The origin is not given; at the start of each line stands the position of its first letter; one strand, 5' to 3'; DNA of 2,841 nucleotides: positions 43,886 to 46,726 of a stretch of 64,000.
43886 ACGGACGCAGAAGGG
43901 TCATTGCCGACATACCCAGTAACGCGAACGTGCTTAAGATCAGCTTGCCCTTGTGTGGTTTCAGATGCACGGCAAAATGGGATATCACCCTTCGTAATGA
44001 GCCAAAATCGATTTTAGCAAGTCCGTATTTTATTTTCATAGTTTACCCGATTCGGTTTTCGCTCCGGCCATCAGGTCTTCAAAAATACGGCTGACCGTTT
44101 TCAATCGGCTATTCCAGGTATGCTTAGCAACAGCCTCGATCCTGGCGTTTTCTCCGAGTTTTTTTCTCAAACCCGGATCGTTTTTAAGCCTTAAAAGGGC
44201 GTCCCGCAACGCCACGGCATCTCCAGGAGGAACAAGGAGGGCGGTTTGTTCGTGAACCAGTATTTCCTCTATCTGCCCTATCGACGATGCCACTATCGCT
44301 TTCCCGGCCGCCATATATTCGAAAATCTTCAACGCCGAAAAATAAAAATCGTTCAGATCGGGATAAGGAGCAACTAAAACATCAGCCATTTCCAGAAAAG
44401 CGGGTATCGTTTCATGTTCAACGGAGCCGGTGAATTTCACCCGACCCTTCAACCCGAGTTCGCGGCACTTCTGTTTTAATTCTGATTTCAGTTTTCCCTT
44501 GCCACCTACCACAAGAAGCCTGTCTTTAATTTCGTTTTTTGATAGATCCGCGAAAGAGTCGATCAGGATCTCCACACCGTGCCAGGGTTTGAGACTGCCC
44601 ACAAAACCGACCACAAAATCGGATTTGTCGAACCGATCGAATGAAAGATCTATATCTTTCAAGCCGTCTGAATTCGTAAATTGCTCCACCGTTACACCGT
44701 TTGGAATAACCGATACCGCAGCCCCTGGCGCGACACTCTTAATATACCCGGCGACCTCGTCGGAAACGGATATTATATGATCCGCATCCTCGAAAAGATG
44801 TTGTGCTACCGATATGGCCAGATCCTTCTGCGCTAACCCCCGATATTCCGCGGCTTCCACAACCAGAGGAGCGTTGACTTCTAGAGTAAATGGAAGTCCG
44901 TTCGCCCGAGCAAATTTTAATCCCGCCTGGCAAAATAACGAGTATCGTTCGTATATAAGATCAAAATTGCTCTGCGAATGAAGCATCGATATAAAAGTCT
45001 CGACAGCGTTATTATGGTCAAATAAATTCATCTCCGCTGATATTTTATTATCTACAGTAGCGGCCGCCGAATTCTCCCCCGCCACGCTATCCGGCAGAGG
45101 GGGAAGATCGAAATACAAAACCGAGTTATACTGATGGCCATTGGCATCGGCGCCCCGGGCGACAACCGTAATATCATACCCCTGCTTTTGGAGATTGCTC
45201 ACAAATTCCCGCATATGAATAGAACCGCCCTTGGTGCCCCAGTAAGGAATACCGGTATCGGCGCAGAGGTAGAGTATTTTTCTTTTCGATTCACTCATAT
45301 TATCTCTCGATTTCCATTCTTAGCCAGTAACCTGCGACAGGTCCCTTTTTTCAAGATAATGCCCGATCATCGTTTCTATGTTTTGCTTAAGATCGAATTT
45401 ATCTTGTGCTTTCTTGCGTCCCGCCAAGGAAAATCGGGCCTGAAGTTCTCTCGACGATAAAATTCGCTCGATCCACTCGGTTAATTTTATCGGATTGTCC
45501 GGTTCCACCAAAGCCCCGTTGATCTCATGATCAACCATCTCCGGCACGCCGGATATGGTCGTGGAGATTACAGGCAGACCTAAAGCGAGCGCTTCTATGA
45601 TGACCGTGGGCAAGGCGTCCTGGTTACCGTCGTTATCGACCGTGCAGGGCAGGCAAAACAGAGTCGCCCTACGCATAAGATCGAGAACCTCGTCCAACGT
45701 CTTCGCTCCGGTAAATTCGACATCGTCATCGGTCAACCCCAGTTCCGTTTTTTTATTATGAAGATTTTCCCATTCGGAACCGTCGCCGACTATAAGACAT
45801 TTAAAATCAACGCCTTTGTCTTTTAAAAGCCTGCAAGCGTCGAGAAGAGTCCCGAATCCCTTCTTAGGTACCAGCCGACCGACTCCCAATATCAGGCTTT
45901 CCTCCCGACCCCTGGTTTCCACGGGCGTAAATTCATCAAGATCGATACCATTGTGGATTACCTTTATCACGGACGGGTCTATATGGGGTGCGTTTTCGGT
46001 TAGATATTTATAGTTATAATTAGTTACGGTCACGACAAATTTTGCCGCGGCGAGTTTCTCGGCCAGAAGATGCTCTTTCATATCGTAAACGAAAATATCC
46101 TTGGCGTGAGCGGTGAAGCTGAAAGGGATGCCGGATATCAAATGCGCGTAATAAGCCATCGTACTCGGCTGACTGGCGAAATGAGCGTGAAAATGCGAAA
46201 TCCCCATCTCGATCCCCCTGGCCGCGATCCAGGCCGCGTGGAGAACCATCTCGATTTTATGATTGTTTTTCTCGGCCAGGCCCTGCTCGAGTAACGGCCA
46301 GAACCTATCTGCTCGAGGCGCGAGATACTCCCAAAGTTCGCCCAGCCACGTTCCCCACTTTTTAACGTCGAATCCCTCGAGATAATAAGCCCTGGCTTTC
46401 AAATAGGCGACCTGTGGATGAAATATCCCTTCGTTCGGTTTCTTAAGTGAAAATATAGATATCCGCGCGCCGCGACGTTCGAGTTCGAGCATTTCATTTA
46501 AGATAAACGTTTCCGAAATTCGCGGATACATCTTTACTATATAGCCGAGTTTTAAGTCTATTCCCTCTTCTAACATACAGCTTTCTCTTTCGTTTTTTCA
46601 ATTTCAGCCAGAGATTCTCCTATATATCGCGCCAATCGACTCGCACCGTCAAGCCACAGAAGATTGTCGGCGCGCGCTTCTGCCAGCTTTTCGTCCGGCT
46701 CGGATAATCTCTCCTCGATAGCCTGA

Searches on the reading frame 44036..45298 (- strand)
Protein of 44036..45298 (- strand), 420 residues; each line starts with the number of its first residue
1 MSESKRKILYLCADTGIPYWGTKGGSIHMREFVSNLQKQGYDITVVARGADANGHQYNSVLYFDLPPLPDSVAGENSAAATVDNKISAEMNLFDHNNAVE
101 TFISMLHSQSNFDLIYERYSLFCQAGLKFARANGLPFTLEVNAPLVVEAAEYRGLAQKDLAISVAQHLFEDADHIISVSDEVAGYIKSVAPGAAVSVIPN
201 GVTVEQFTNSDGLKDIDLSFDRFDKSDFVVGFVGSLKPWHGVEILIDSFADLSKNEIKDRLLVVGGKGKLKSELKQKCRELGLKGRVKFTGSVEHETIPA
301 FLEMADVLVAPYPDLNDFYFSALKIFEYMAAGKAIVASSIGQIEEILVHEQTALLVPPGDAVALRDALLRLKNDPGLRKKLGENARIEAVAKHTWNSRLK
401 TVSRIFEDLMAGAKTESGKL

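Call 4: search_protein_families(library=pfam, proteins=[window:44036-45298:-], max_evalue=0.01)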
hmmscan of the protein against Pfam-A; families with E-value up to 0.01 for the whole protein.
window:44036-45298:- (420 aa): 5 families
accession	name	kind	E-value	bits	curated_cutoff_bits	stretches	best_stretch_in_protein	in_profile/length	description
PF00534.26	Glycos_transf_1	-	1.9e-32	112.6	26.4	1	223-386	11-170/172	Glycosyl transferases group 1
PF13692.12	Glyco_trans_1_4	-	1e-29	104.1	27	1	228-374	2-142/142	Glycosyl transferases group 1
PF13439.12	Glyco_transf_4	-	2.8e-11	44.2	28.5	1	24-205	3-169/170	Glycosyltransferase Family 4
PF13524.12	Glyco_trans_1_2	-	8.3e-11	42.5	25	1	277-401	27-141/144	Glycosyl transferase-like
PF13579.12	Glyco_trans_4_4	-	4e-08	34.2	29.7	1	24-201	2-158/158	Glycosyl transferase 4-like domain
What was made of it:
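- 44036..45298 (-): GT4 glycosyltransferase (GT4b). Pfam Glycos_transf_1 and Glyco_transf_4 (call 4).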

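Call 5: search_protein_families(library=ncbifam, proteins=[window:44036-45298:-], max_evalue=0.01)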
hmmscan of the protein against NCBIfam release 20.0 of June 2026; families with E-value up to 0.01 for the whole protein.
window:44036-45298:- (420 aa): 30 families (the best 25 are shown)
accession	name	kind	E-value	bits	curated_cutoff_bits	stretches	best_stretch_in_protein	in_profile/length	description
TIGR04063.1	stp3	hypoth_equivalog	2.6e-36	125.4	442.05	1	104-410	85-396/397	TIGR04063 family PEP-CTERM/XrtA system glycosyltransferase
TIGR03088.1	stp2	hypoth_equivalog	1.1e-26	93.8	409.05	1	173-409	138-373/374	TIGR03088 family PEP-CTERM/XrtA system glycosyltransferase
TIGR03449.1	mycothiol_MshA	equivalog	1.6e-22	80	462.5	1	106-410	97-404/406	D-inositol-3-phosphate glycosyltransferase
TIGR04047.1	MSMEG_0565_glyc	hypoth_equivalog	7.2e-21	74.7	259.85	1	167-397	134-362/373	MSMEG_0565 family glycosyltransferase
NF041876.1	EPS_EpsE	equivalog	7.6e-21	74.8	400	1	193-394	186-381/389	exopolysaccharide biosynthesis GT4 family glycosyltransferase EpsE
NF038298.1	EPS_HpsO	equivalog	1.3e-20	73.5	575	1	167-401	142-379/388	hormogonium polysaccharide biosynthesis glycosyltransferase HpsO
TIGR03999.1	thiol_BshA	equivalog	2.1e-19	69.7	273.7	1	163-409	136-373/375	N-acetyl-alpha-D-glucosaminyl L-malate synthase BshA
NF007640.0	PRK10307.1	subfamily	5.1e-18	65.2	276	1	140-403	142-401/411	WcaI family glycosyltransferase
TIGR02149.1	glgA_Coryne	subfamily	2.3e-17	63.2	302.4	1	159-408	132-389/391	glycogen synthase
NF012028.0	PRK15484.1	subfamily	6.9e-17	61.6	618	1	170-409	138-374/380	lipopolysaccharide N-acetylglucosaminyltransferase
NF047676.1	TeichurnBiosyTuaH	equivalog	7.5e-15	54.7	550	1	163-345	150-326/384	teichuronic acid biosynthesis protein TuaH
NF038295.1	EPS_HpsP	equivalog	1.6e-13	50.5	550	1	193-409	176-387/388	hormogonium polysaccharide biosynthesis glycosyltransferase HpsP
NF047684.1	TeichurnBiosyTuaC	equivalog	1.9e-12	46.8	550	1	132-384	130-364/391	teichuronic acid biosynthesis protein TuaC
TIGR04157.1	glyco_rSAM_CFB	subfamily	2.6e-12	46.4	400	1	166-356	164-348/406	TIGR04157 family glycosyltransferase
NF041879.1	EPS_EpsH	equivalog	3.7e-12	45.7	800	1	170-411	188-418/431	exopolysaccharide biosynthesis glycosyltransferase EpsH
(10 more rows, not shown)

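Call 61: search_protein_families(library=padloc, proteins=[window:44036-45298:-], max_evalue=0.001)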
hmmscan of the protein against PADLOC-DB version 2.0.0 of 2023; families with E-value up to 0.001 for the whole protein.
window:44036-45298:- (420 aa): 0 families

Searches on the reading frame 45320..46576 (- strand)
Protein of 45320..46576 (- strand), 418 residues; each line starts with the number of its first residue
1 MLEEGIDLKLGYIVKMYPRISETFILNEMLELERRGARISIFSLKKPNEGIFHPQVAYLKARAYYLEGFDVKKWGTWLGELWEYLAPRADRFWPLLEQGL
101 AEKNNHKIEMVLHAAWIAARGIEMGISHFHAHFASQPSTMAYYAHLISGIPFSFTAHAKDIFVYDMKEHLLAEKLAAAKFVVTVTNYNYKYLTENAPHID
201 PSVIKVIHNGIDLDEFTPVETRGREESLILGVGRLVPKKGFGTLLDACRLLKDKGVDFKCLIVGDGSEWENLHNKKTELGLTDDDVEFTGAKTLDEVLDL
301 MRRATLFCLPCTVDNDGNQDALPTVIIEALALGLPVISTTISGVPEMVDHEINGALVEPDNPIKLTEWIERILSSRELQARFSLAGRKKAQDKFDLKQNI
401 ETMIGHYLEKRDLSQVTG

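Call 4: search_protein_families(library=pfam, proteins=[window:45320-46576:-], max_evalue=0.01)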
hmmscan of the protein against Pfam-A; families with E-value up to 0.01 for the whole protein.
window:45320-46576:- (418 aa): 5 families
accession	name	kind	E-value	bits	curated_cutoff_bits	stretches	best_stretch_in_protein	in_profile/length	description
PF00534.26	Glycos_transf_1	-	1.6e-35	122.6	26.4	1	223-388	12-171/172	Glycosyl transferases group 1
PF13692.12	Glyco_trans_1_4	-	2e-30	106.4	27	1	228-374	3-141/142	Glycosyl transferases group 1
PF13439.12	Glyco_transf_4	-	1.4e-09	38.7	28.5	1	121-214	71-169/170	Glycosyltransferase Family 4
PF13524.12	Glyco_trans_1_2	-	1.6e-05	25.3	25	1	252-404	10-143/144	Glycosyl transferase-like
PF20706.3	GT4-conflict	-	0.0014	18.2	26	1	176-356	145-328/385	Family 4 Glycosyltransferase in conflict systems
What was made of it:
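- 45320..46576 (-): GT4 glycosyltransferase (GT4a). Pfam Glycos_transf_1 (call 4).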

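Call 5: search_protein_families(library=ncbifam, proteins=[window:45320-46576:-], max_evalue=0.01)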
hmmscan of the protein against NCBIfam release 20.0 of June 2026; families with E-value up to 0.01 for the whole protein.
window:45320-46576:- (418 aa): 33 families (the best 25 are shown)
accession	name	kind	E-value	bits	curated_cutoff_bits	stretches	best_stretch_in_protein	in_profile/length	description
NF041876.1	EPS_EpsE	equivalog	8.1e-57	193.2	400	1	10-402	1-388/389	exopolysaccharide biosynthesis GT4 family glycosyltransferase EpsE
TIGR04005.1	wcaL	equivalog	2.4e-31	109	537.6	1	203-394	198-390/406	colanic acid biosynthesis glycosyltransferase WcaL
TIGR03088.1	stp2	hypoth_equivalog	1.7e-28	99.7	409.05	1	182-403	141-366/374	TIGR03088 family PEP-CTERM/XrtA system glycosyltransferase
NF047684.1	TeichurnBiosyTuaC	equivalog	8e-27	94.2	550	1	126-408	109-387/391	teichuronic acid biosynthesis protein TuaC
TIGR02149.1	glgA_Coryne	subfamily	2.6e-21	76.2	302.4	1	126-397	86-377/391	glycogen synthase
TIGR03999.1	thiol_BshA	equivalog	2.6e-21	76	273.7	1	124-406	83-369/375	N-acetyl-alpha-D-glucosaminyl L-malate synthase BshA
NF050056.1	ProtGlycPglH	equivalog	2.2e-16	59.9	600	1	218-398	171-341/354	GalNAc-alpha-(1->4)-GalNAc-alpha-(1->3)-diNAcBac-PP-undecaprenol alpha-1,4-N-acetyl-D-galactosaminyltransferase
TIGR03449.1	mycothiol_MshA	equivalog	2.1e-15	56.5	462.5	1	176-407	163-400/406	D-inositol-3-phosphate glycosyltransferase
TIGR04063.1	stp3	hypoth_equivalog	6.2e-14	51.7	442.05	1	197-403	175-388/397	TIGR04063 family PEP-CTERM/XrtA system glycosyltransferase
TIGR04157.1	glyco_rSAM_CFB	subfamily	1.6e-12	47.1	400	1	177-403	169-402/406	TIGR04157 family glycosyltransferase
NF038298.1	EPS_HpsO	equivalog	2e-12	46.6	575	1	226-397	201-374/388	hormogonium polysaccharide biosynthesis glycosyltransferase HpsO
NF050063.1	ProtGlycPglJ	equivalog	2.3e-12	46.8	500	1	178-402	145-357/363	N-acetylgalactosamine-N,N'-diacetylbacillosaminyl-diphospho-undecaprenol 4-alpha-N-acetylgalactosaminyltransferase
NF038229.1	Glyco4_Geo_Pelo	equivalog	9.3e-12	44.6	400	1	127-404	60-330/338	GPMC system family 4 glycosyltransferase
NF041010.1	glycosy_Agl16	equivalog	1.8e-11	43.5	575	1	126-390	76-332/352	glycosylation protein Agl16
NF047880.1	glyco_SdgA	exception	1.9e-11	43.3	800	1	205-392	294-473/488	serine-aspartate repeat adhesin O-glycosyltransferase SdgA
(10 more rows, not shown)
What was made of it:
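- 45320..46576 (-): NCBIfam EPS_EpsE 193 bits, full length but below cut-off (call 5).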

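Call 61: search_protein_families(library=padloc, proteins=[window:45320-46576:-], max_evalue=0.001)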
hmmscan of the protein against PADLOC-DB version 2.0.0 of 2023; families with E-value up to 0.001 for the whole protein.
window:45320-46576:- (418 aa): 0 families
